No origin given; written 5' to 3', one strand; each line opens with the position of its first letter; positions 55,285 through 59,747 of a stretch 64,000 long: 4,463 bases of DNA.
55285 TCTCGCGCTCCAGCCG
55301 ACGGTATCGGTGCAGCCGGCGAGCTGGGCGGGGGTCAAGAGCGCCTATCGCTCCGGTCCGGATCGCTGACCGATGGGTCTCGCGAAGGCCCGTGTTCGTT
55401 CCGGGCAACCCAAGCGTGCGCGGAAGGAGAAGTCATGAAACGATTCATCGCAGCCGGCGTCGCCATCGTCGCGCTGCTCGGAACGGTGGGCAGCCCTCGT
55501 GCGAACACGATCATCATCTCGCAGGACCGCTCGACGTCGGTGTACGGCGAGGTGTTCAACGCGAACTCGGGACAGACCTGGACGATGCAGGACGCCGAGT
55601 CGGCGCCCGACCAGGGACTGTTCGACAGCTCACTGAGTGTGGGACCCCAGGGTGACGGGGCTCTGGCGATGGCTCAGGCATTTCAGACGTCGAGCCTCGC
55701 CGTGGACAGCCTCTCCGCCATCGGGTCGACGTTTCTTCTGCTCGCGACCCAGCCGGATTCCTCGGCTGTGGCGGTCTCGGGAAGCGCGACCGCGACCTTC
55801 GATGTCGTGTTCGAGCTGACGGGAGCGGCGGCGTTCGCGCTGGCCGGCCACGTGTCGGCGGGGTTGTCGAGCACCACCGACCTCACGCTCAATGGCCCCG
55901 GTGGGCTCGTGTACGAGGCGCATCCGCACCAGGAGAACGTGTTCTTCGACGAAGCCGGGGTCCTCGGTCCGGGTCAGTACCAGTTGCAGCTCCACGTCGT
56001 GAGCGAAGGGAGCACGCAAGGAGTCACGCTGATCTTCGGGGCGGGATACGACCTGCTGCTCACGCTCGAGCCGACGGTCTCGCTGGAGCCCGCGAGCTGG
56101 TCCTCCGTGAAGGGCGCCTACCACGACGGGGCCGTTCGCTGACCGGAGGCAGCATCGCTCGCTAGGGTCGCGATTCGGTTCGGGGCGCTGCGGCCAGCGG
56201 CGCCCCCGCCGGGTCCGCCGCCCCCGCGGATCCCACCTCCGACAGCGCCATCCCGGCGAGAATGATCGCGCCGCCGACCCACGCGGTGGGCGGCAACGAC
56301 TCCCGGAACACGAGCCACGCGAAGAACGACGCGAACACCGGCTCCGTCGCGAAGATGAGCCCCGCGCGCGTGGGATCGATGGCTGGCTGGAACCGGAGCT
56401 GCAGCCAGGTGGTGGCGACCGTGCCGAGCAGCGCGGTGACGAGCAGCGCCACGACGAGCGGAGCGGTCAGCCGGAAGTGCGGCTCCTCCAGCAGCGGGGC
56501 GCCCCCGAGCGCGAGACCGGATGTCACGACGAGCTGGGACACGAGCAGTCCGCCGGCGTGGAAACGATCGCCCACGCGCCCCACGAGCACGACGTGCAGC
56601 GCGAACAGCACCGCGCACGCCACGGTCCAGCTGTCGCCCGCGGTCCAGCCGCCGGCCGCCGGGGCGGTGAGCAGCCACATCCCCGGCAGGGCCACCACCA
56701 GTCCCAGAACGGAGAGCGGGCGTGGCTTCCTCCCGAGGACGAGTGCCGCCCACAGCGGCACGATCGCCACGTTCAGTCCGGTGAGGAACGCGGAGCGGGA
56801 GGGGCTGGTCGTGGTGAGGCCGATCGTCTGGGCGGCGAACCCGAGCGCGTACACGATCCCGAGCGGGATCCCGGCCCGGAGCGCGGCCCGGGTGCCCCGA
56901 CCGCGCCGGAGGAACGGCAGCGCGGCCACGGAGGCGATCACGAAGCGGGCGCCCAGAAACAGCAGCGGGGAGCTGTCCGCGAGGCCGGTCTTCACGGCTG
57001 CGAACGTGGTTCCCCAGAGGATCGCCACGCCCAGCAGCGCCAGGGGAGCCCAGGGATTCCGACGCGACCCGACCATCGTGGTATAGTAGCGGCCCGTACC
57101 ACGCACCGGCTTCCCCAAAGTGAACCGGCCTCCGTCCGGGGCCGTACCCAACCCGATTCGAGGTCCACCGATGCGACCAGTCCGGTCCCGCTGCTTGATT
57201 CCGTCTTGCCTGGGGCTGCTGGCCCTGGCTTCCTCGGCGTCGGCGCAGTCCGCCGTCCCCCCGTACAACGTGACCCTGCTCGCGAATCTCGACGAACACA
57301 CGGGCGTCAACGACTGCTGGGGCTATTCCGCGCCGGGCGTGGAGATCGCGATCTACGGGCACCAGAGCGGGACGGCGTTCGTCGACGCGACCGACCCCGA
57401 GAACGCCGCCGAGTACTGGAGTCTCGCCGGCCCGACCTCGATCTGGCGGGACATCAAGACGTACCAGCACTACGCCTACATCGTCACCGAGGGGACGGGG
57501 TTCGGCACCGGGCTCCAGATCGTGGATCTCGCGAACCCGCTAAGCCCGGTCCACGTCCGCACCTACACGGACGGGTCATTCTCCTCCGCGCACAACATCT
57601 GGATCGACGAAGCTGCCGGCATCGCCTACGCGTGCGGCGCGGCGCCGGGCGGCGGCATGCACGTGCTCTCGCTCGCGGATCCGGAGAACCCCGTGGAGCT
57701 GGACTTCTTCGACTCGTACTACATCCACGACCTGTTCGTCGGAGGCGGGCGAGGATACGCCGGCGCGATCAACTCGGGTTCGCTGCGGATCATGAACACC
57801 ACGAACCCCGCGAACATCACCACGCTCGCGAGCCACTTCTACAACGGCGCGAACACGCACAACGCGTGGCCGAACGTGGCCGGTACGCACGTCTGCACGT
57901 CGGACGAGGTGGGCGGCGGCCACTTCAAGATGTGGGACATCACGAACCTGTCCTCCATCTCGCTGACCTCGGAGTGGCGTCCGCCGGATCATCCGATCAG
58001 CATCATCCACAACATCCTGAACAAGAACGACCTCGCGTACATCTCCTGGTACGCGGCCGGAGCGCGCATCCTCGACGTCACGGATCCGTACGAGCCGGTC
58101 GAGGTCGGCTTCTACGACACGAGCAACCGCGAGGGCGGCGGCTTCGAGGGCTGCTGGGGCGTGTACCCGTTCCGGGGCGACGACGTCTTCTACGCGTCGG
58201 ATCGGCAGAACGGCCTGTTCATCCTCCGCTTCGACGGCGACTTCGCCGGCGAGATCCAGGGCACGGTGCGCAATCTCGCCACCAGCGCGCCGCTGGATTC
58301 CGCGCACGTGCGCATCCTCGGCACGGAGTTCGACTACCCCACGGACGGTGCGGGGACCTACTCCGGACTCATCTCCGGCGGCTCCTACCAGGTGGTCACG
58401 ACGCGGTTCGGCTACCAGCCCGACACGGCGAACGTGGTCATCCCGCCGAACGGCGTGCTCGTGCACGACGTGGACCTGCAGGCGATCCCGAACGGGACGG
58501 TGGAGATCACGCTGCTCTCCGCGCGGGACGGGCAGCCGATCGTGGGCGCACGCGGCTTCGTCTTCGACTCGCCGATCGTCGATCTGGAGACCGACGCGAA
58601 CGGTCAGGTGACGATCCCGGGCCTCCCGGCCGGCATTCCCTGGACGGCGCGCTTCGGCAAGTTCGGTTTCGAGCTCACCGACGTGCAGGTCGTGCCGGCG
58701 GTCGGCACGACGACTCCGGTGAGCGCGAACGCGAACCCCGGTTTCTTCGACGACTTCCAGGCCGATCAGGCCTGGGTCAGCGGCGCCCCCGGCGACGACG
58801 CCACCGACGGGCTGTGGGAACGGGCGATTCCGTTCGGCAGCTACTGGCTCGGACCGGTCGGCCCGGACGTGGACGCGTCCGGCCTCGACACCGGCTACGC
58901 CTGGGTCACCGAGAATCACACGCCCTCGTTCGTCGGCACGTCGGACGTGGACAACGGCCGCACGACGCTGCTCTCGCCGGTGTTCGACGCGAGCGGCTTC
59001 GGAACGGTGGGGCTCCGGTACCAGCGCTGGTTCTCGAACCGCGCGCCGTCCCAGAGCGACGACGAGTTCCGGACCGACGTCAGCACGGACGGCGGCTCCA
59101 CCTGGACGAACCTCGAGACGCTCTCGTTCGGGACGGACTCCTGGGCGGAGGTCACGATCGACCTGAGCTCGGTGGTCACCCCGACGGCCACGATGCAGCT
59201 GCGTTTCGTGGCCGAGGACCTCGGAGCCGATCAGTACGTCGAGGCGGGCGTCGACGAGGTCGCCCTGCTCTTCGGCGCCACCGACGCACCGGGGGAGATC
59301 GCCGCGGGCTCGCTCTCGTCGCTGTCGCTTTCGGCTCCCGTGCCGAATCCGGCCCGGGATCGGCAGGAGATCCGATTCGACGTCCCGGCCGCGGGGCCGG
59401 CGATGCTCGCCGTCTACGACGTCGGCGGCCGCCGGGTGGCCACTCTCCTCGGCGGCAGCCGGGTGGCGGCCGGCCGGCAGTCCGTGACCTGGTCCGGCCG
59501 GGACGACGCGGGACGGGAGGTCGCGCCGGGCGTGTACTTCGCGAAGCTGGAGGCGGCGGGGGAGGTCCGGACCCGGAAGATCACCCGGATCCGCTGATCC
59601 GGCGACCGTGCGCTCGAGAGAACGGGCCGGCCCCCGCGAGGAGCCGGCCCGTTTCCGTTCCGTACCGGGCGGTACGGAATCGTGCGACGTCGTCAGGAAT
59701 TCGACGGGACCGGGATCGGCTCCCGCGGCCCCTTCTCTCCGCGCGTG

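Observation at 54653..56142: Tandem pair of paralogous secreted proteins of unknown function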

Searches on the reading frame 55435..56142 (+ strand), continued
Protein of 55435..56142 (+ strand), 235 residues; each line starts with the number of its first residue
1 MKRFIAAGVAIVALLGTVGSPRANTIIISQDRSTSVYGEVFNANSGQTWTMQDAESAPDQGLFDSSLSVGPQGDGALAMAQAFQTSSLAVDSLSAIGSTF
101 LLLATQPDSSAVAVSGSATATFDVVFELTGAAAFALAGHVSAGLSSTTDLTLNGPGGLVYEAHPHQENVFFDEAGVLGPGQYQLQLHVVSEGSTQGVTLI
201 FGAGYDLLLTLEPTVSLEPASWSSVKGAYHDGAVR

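Call 41: predict_structure(alignment_id=A2)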
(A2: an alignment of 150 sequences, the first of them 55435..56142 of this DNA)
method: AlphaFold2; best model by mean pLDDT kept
length: 235 residues; sequences in the alignment: 150
mean_pLDDT: 91.3   pTM: 0.82
mean pLDDT of the five models: 91.3, 91.1, 90.4, 90.4, 90.4
residues with pLDDT >= 90: 190; 70-90: 9; 50-70: 32; < 50: 4
segments of 3 or more residues with pLDDT < 50: none
pLDDT, mean of each block of 10 residues (from residue 1): 55 64 91 99 98 98 98 98 98 98 96 98 98 98 97 98 98 97 99 97 98 76 71 50
secondary structure, 60 per line:
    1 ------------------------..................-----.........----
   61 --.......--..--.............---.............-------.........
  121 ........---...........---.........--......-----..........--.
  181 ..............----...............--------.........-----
elements in order: E25-42 E48-56 E63-69 E76-88 E92-104 E112-128 E132-142 E146-154 E157-162 E168-177 E180-194 E199-213 H222-230

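Call 48: fold_search(model_id=the predicted structure, library=pdb)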
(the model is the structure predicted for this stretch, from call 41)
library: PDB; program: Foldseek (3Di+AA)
matches with E <= 10: 1118; with E <= 0.001: 4
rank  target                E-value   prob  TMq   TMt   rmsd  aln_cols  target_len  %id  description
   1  8xcj_F                1.1e-04  0.99  0.26  0.16  46.6       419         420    7  Open State of central tail fiber of bacteriophage lambda upon binding to LamB (gpJ713-LamB complex) (released 2024-05-01)
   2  8j3y_A                7.0e-04  0.99  0.20  0.13  11.7       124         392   16  Crystal structure of CBM6E E168Q in complex with oligosaccharides (released 2024-04-24)
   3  7knc                  7.4e-04  0.69  0.18  0.06  23.4       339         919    9  Crystal structure of the GH31 alpha-xylosidase (Xac1773) from Xanthomonas citri (released 2021-05-26)
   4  7kmp                  9.5e-04  0.69  0.19  0.06  22.7       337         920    9  Crystal structure of the GH31 alpha-xylosidase (Xac1773) from Xanthomonas citri (released 2021-05-26)
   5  8wc1                  1.0e-03  1.00  0.25  0.35  16.3       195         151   12  A carbohydrate binding domain of a putative pectate lyase (released 2024-09-18)
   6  8x8h_A                1.2e-03  1.00  0.26  0.39  12.3       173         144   13  A carbohydrate binding domain of a putative pectate lyase (released 2024-12-04)
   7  8j3x_A                1.3e-03  1.00  0.21  0.14  11.6       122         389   16  Crystal structure of CBM6E from Saccharophagus degradans (released 2024-04-24)
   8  3ziw_A                1.3e-03  0.41  0.16  0.14  26.8       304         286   10  Clostridium perfringens enterotoxin, D48A mutation and N-terminal 37 residues deleted (released 2014-01-29)
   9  8j3x_B                1.6e-03  0.99  0.21  0.14  11.6       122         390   16  Crystal structure of CBM6E from Saccharophagus degradans (released 2024-04-24)
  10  3zix_A                2.0e-03  0.35  0.16  0.14  26.8       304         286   10  Clostridium perfringens Enterotoxin with the N-terminal 37 residues deleted (released 2014-01-29)
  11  8u5f_A                2.1e-03  0.44  0.17  0.15  23.9       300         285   11  Crystal Structure of Trypsinized Clostridium perfringens Enterotoxin (released 2023-09-27)
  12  3am2                  2.1e-03  0.38  0.16  0.14  25.8       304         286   10  Clostridium perfringens enterotoxin (released 2011-04-13)
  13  8xck_F                2.2e-03  1.00  0.25  0.20   7.5       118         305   12  Closed state of central tail fiber of bacteriophage lambda (released 2024-05-01)
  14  9cyn_B                2.2e-03  0.97  0.27  0.30  11.3       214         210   12  Flagellar filament sheath protein FlaA1 (released 2026-03-18)
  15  6vls_B                2.2e-03  0.69  0.19  0.06  23.7       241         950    8  Structure of C-terminal fragment of Vip3A toxin (released 2020-07-22)
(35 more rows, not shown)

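Call 53: find_homologous_proteins(query=A2, max_evalue=0.00001)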
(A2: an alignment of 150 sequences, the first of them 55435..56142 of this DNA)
Query A2 (150 sequences) (235 aa, profile of the alignment): 3 proteins with E <= 0.00001 among 8000 candidates.
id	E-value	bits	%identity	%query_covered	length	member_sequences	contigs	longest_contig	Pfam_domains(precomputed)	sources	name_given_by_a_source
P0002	1.7e-47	180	96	100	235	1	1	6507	-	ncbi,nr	ncbi:MAG: hypothetical protein KC591_12250 [Gemmatimonadetes bacterium]|nr:hypothetical protein [Gem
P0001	3.9e-45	172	100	100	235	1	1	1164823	-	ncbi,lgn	ncbi:MAG: hypothetical protein R3B81_00340 [bacterium]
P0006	8.9e-14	69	52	9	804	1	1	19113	PF19928.5,PF08021.18,PF22965.2,PF25604.2,PF20729.3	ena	-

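Call 54: list_cluster_members(proteins=[P0005, P0007, P0014, P0021, P0008, P0015, P0019, P0045, P0011, P0013])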
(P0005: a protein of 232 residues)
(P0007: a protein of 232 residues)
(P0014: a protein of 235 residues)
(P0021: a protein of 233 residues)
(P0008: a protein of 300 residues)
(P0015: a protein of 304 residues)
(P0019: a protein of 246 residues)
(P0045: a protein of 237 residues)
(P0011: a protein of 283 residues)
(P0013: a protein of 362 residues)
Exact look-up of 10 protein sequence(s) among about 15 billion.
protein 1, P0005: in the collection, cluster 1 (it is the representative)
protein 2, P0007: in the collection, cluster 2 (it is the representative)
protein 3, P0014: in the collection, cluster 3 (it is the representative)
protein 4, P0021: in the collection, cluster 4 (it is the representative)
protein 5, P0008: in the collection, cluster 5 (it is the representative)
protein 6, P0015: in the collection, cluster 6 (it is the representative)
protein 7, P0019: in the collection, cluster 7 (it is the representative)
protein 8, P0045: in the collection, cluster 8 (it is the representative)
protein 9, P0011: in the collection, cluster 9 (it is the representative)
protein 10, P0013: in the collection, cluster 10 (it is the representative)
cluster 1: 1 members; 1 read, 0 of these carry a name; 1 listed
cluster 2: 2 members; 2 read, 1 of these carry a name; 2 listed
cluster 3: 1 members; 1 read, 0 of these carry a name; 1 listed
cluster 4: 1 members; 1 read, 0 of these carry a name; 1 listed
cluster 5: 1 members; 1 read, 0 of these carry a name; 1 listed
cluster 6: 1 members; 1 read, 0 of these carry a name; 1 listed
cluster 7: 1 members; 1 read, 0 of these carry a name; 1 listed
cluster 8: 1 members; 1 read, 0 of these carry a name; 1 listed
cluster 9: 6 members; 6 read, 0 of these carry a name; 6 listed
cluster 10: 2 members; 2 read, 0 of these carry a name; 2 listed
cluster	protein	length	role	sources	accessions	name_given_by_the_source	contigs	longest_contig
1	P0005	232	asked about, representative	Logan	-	-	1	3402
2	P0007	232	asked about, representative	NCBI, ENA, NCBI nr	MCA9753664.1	MAG: hypothetical protein KC591_15825 [Gemmatimonadetes bacterium] | hypothetical protein [Gemmatimonadota bacterium]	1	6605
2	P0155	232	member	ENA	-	-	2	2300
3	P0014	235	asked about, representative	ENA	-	-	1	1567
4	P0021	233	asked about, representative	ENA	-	-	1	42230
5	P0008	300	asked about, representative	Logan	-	-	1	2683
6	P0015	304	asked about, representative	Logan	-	-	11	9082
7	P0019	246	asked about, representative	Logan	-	-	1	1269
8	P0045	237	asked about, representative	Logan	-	-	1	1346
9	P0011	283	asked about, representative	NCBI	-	-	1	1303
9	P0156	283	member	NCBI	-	-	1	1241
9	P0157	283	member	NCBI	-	-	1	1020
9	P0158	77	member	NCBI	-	-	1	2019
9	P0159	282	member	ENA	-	-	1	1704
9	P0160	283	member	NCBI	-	-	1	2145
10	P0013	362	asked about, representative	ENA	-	-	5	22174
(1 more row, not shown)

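Call 55: find_encoding_contigs(protein=P0007, flank=10000, max_places=2)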
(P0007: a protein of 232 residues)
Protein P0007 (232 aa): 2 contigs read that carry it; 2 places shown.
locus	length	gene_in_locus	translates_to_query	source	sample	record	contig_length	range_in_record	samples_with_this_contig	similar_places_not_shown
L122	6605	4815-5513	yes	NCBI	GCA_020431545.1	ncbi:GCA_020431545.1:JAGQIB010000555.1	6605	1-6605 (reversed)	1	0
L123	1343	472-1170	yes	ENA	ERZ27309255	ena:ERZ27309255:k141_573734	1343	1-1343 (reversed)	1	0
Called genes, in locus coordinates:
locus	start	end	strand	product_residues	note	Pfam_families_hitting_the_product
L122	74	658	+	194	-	PF13860:FlgD_ig (weak)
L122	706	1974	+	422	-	-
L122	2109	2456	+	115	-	-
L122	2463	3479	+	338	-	PF01435:Peptidase_M48 (faint), PF10463:Peptidase_U49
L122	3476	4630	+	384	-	PF10463:Peptidase_U49 (weak)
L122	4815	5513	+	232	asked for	-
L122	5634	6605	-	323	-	PF13650:Asp_protease_2 (faint)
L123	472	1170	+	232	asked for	-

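Call 56: find_encoding_contigs(protein=P0021, flank=10000, max_places=2)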
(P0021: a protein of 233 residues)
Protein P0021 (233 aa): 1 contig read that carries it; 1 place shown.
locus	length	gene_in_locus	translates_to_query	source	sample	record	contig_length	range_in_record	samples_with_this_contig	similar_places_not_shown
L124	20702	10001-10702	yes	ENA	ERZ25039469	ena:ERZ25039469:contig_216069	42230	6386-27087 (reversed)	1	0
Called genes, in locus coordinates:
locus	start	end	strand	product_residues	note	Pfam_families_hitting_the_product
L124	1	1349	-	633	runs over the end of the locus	PF00515:TPR_1 (faint), PF07719:TPR_2 (faint), PF13181:TPR_8 (faint), PF13374:TPR_10 (faint), PF13414:TPR_11 (faint), PF13424:TPR_12, PF17874:TPR_MalT (weak), PF13424:TPR_12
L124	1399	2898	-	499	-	PF00069:Pkinase, PF07714:PK_Tyr_Ser-Thr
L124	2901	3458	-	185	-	PF07638:Sigma70_ECF, PF04545:Sigma70_r4 (faint)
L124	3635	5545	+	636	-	PF01839:FG-GAP (weak), PF14312:FG-GAP_2 (faint), PF13517:FG-GAP_3 (weak), PF01839:FG-GAP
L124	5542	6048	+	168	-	PF01839:FG-GAP, PF13517:FG-GAP_3, PF01839:FG-GAP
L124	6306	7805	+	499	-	PF01839:FG-GAP, PF13517:FG-GAP_3 (weak), PF13860:FlgD_ig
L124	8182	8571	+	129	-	PF00069:Pkinase, PF07714:PK_Tyr_Ser-Thr (weak)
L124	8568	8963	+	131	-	-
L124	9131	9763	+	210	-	-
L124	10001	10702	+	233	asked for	-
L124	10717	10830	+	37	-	-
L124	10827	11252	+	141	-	-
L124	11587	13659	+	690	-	PF13860:FlgD_ig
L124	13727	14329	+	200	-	PF07638:Sigma70_ECF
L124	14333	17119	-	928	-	PF00069:Pkinase, PF07714:PK_Tyr_Ser-Thr, PF25872:HTH_77 (weak), PF07719:TPR_2 (faint), PF13374:TPR_10 (faint), PF17874:TPR_MalT (faint), PF00515:TPR_1 (faint), PF13424:TPR_12 (weak), +1 more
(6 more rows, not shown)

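Call 65: find_related_loci(query=A1, collection=metagenome_contigs, flank=6000)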
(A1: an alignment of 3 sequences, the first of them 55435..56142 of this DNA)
Query A1 (235 aa) in metagenome_contigs; peptide patterns used: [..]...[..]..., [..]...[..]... (x = any residue, [..] = any of these).
258 stretches matched a pattern; 1 encode a relative of the query (tblastn E <= 1e-3); 1 distinct loci.
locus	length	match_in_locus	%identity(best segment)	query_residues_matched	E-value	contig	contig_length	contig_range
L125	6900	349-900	32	13-186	3e-11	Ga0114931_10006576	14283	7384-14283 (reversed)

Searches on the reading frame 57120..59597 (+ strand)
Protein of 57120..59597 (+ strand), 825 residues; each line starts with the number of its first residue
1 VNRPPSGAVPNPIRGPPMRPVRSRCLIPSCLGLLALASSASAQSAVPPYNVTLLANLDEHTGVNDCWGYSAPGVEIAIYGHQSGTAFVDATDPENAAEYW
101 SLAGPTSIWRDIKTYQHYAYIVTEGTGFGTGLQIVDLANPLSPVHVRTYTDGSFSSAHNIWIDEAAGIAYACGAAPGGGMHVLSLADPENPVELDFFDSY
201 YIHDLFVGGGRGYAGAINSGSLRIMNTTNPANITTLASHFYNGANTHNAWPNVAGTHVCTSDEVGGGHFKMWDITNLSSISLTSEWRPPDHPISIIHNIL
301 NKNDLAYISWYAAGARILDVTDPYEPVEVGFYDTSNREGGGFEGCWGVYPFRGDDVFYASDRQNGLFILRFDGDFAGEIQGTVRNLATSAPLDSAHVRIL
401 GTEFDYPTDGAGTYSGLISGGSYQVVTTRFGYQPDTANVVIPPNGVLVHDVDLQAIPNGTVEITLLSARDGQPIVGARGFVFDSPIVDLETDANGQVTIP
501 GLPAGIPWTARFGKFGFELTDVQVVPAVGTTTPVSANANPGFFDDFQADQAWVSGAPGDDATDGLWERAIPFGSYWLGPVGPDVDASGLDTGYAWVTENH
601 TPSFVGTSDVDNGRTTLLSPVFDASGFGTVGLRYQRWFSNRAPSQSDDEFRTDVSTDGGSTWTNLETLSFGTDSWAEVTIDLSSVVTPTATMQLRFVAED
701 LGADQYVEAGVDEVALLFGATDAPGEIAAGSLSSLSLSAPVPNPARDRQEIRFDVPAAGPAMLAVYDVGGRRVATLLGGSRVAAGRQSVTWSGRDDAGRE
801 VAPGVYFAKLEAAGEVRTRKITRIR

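Call 5: search_protein_families(library=pfam, proteins=[window:57120-59597:+], max_evalue=1)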
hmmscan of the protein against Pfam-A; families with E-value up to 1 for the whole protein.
window:57120-59597:+ (825 aa): 7 families
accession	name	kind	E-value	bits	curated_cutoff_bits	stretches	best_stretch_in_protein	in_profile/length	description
PF13620.12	CarboxypepD_reg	-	1.9e-14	54.2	32.3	2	379-454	2-82/82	Carboxypeptidase regulatory-like domain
PF13860.13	FlgD_ig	-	2.3e-08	34.3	27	1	758-813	22-76/79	FlgD Ig-like domain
PF13715.12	CarbopepD_reg_2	-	2.1e-06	28.1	32.2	1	379-444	1-67/88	CarboxypepD_reg-like domain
PF08309.17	LVIVD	-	3.6e-06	26.6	20.2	1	110-150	5-41/42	LVIVD repeat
PF10029.15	DUF2271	-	0.003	17.7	27.3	1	779-824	69-114/136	Predicted periplasmic protein (DUF2271)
PF21471.3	Reelin_subrepeat-B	-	0.0032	17.7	27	1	631-700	50-110/127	Reelin subrepeat B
PF18962.6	Por_Secre_tail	-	0.19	12.5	27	1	742-821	3-73/75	Secretion system C-terminal sorting domain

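Call 6: search_protein_families(library=ncbifam, proteins=[window:57120-59597:+], max_evalue=1)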
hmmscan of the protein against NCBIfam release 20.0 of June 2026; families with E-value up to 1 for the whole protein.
window:57120-59597:+ (825 aa): 6 families
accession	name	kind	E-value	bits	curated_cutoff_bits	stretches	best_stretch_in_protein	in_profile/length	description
TIGR04312.1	choice_anch_B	subfamily_domain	1.5e-53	182.4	100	1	55-370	24-363/364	choice-of-anchor B family protein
TIGR04183.1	Por_Secre_tail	domain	2e-05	24.5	23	1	742-821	3-69/72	T9SS type A sorting domain-containing protein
NF033707.1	T9SS_sortase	equivalog_domain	0.00022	19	420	1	741-814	1002-1079/1095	type IX secretion system sortase PorU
NF005176.1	PRK06655.1-1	equivalog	0.00082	19.3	230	1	757-814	95-151/197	flagellar hook assembly protein FlgD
NF052323.1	T9SSA_dep_M6i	equivalog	0.0016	16.4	600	1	742-815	962-1029/1043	T9SS-dependent M6-like inactivated metalloprotease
NF009453.0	PRK12813.1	equivalog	0.053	13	264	1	758-813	123-174/223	flagellar basal body rod modification protein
